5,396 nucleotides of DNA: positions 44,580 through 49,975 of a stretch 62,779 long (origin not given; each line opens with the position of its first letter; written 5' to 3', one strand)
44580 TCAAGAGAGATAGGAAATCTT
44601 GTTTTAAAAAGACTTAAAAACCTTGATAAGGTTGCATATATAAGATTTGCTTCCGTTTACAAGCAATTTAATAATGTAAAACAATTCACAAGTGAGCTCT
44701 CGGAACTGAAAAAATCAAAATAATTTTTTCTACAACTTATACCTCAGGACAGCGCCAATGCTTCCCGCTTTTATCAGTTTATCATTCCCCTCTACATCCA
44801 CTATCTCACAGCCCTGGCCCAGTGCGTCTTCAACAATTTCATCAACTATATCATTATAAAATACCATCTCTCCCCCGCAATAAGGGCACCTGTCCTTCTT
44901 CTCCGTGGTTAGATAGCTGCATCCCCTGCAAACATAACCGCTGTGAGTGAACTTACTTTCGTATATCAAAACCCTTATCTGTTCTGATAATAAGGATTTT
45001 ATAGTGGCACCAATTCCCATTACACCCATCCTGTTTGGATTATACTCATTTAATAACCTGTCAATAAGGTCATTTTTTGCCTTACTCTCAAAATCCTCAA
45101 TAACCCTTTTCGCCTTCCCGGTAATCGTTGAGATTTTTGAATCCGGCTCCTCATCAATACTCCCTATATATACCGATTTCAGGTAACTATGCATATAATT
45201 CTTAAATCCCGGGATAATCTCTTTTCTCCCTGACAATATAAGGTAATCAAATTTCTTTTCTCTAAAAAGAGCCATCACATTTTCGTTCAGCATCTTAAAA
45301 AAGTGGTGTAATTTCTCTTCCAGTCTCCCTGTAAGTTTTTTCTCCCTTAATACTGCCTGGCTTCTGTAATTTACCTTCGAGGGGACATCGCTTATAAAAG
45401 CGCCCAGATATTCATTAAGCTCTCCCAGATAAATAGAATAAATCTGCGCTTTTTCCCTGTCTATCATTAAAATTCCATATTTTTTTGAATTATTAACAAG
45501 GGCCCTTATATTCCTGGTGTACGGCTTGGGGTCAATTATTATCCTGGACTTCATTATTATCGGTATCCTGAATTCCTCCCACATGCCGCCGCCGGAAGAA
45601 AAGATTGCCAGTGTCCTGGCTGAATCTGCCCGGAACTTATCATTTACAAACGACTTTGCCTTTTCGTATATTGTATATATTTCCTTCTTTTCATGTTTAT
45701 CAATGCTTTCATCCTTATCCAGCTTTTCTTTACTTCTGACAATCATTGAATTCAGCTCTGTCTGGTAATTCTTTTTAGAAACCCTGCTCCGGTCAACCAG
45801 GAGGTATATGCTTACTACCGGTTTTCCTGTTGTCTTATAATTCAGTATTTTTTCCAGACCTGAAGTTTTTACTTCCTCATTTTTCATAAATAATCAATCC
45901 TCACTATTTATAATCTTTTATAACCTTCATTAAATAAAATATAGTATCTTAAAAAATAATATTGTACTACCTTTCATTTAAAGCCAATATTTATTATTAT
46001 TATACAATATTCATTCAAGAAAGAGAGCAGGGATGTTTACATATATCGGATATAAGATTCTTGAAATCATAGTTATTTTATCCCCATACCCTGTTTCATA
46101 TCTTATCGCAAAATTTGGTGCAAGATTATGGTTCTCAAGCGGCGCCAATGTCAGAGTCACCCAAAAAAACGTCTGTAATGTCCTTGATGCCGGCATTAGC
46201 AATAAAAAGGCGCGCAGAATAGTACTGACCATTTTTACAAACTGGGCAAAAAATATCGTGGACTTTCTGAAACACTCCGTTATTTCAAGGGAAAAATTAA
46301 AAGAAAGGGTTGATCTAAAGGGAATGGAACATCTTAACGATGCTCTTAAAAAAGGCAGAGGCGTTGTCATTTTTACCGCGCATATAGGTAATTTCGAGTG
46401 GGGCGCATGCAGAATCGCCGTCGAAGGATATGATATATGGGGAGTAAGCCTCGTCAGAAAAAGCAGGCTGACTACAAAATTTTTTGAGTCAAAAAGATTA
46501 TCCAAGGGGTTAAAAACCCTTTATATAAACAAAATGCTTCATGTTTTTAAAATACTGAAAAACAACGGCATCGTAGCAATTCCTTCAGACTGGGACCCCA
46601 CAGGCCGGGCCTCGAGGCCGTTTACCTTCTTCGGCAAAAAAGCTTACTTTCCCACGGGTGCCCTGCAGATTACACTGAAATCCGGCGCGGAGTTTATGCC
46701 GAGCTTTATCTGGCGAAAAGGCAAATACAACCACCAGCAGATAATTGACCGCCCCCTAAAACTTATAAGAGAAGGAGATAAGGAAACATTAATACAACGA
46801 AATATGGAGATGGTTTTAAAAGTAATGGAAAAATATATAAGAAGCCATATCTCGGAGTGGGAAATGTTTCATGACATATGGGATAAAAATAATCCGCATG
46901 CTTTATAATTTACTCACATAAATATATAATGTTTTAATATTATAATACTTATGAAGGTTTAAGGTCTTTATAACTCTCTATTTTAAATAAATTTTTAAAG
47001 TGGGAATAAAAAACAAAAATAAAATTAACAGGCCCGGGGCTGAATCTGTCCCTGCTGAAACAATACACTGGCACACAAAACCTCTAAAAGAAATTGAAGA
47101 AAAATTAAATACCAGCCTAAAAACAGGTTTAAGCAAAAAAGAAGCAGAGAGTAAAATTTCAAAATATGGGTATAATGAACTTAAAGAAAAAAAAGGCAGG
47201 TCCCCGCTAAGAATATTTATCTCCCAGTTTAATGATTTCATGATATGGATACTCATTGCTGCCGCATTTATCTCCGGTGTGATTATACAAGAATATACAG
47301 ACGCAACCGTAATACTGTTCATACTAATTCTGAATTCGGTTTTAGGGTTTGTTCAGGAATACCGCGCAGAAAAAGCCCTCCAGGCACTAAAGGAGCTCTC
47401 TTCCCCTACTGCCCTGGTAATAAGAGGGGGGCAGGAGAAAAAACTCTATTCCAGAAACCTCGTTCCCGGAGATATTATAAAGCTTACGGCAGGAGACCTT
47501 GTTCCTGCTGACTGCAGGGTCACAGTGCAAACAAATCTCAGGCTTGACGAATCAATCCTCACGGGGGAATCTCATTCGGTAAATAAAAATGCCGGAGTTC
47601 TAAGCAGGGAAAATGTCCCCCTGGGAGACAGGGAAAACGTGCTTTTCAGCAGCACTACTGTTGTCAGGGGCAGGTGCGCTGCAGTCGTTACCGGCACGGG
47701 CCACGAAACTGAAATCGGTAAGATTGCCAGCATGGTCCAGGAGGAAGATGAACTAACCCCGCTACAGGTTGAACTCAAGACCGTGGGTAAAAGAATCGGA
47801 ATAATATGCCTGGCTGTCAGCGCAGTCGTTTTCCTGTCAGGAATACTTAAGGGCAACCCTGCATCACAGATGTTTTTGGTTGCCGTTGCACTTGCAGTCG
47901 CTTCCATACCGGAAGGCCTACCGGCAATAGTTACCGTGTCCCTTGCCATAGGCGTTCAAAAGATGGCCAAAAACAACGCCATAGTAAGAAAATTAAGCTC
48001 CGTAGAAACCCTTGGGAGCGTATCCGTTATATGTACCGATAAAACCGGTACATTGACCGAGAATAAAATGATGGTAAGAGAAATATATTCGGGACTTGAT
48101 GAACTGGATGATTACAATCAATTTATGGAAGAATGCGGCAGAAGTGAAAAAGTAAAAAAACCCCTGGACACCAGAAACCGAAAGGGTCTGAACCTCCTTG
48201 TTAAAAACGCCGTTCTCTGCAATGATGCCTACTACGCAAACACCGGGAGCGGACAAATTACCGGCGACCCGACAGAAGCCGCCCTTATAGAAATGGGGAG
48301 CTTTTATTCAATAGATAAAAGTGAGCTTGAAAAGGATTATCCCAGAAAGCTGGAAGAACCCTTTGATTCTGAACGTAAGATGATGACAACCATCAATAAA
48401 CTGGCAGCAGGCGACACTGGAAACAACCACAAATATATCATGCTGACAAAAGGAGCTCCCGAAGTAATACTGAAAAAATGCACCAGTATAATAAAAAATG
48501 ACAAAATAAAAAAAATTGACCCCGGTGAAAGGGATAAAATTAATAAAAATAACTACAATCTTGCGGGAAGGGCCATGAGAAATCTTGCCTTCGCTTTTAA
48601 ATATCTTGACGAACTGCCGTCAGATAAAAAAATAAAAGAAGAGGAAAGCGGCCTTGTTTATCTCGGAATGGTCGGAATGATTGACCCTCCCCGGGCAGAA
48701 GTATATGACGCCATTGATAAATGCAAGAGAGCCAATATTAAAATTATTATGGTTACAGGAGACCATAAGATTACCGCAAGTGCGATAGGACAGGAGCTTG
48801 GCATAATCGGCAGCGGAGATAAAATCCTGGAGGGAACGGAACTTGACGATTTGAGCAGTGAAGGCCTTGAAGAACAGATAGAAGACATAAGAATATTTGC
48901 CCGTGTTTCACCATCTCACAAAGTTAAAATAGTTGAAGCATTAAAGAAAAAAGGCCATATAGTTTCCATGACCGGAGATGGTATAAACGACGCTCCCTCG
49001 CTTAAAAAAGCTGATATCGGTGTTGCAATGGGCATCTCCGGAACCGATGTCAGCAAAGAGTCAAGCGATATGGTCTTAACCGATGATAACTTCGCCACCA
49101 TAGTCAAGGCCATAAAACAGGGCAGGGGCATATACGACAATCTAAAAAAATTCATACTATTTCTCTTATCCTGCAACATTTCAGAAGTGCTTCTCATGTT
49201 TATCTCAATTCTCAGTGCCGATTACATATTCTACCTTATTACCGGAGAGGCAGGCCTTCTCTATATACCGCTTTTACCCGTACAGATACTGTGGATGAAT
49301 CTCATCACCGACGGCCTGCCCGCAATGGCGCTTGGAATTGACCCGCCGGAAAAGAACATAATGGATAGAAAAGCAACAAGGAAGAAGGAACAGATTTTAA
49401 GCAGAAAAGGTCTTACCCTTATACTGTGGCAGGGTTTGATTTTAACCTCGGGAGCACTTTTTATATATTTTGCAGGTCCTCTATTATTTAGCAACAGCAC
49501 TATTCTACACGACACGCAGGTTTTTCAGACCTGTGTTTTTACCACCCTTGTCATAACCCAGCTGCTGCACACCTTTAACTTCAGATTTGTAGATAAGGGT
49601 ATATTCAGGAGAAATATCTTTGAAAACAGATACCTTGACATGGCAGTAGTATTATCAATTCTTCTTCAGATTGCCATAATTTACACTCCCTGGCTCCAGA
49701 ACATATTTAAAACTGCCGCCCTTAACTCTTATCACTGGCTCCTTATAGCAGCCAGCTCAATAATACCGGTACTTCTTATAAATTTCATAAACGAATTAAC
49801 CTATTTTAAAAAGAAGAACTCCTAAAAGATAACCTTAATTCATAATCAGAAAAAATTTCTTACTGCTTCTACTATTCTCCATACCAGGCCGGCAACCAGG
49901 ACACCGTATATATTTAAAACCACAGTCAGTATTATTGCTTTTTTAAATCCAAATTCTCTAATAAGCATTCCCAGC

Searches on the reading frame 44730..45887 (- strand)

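Call 65: search_protein_families(library=pfam, proteins=[window:44730-45887:-], max_evalue=0.00001)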
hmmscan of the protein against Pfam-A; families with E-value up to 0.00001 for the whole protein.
window:44730-45887:- (385 aa): 2 families
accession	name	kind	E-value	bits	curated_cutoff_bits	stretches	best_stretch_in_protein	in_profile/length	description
PF18854.6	baeRF_family10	-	1.8e-10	41.7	27.1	1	122-259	1-138/143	Bacterial archaeo-eukaryotic release factor family 10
PF18846.6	baeRF_family5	-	2.9e-06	27.9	27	0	174-253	48-127/132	Bacterial archaeo-eukaryotic release factor family 5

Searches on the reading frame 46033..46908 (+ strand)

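Call 66: search_protein_families(library=pfam, proteins=[window:46033-46908:+], max_evalue=0.00001)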
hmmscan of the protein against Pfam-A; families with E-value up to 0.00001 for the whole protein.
window:46033-46908:+ (291 aa): 1 family
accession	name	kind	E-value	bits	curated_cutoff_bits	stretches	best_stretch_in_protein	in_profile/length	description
PF03279.18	Lip_A_acyltrans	-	1.4e-29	103.7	22.3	1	3-283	16-293/295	Bacterial lipid A biosynthesis acyltransferase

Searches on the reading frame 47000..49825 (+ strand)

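Call 66: search_protein_families(library=pfam, proteins=[window:47000-49825:+], max_evalue=0.00001)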
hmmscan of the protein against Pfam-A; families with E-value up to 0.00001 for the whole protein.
window:47000-49825:+ (941 aa): 5 families
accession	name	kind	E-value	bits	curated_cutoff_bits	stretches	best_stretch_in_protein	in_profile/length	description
PF00122.25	E1-E2_ATPase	-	2.3e-51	174.3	28.1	1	132-325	1-181/181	E1-E2 ATPase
PF00689.26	Cation_ATPase_C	-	1.2e-50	172.2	27.3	1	756-928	2-170/175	Cation transporting ATPase, C-terminus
PF13246.12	Cation_ATPase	-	1.2e-24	86.5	21.7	1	405-497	1-91/91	Cation transport ATPase (P-type)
PF00690.31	Cation_ATPase_N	-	1.3e-23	82.9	20.4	1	24-92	1-69/69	Cation transporter/ATPase, N-terminus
PF00702.32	Hydrolase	-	7.3e-19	69.3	26.4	1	342-672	2-191/191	haloacid dehalogenase-like hydrolase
